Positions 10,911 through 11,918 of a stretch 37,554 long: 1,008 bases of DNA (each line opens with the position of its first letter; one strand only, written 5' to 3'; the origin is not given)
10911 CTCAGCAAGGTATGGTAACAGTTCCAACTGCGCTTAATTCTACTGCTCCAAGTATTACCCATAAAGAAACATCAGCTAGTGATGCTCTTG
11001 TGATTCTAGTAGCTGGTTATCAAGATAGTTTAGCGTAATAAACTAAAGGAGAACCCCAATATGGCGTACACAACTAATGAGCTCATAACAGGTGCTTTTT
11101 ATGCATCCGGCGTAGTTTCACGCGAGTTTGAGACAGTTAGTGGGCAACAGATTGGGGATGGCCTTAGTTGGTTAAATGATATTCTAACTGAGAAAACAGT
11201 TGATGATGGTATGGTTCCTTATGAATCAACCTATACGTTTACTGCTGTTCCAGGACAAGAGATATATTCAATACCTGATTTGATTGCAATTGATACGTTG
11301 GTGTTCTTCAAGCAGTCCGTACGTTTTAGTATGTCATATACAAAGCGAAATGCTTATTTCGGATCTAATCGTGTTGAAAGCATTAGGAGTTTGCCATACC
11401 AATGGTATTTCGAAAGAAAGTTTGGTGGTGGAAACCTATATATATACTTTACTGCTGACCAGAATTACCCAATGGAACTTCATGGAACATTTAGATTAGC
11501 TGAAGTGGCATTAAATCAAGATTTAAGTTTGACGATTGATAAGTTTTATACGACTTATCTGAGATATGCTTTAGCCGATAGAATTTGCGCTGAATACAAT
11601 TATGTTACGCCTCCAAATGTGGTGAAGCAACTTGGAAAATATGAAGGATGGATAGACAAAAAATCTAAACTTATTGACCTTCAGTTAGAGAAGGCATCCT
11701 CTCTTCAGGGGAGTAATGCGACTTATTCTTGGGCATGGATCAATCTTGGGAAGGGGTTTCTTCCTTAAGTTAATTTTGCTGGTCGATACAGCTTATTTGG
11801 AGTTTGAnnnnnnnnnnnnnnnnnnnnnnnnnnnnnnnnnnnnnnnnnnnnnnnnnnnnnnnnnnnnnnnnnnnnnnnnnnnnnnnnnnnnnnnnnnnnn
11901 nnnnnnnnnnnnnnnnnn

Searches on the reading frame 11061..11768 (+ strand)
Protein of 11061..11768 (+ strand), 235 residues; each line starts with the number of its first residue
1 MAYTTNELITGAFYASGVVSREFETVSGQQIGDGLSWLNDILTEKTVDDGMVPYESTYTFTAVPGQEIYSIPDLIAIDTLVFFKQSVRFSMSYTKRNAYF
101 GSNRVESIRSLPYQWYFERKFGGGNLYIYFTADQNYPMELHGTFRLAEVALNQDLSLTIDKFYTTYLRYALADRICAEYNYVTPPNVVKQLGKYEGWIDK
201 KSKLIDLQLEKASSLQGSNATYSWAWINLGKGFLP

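Call 8: search_protein_families(library=phrogs, proteins=[window:11061-11768:+], max_evalue=0.001)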
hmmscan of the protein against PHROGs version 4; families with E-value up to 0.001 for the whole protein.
window:11061-11768:+ (235 aa): 1 family
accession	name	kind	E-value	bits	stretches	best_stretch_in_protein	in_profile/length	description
phrog_12985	-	unknown function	6.1e-08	33.7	1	3-190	2-200/238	-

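Call 68: search_protein_families(library=pfam, proteins=[window:11061-11768:+], max_evalue=0.01)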
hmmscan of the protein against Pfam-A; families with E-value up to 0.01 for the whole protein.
window:11061-11768:+ (235 aa): 1 family
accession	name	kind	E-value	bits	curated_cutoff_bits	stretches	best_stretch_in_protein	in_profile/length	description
PF24175.2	SU10_adaptor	-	7.6e-07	30.2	27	1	35-178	24-154/194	SU10 adaptor protein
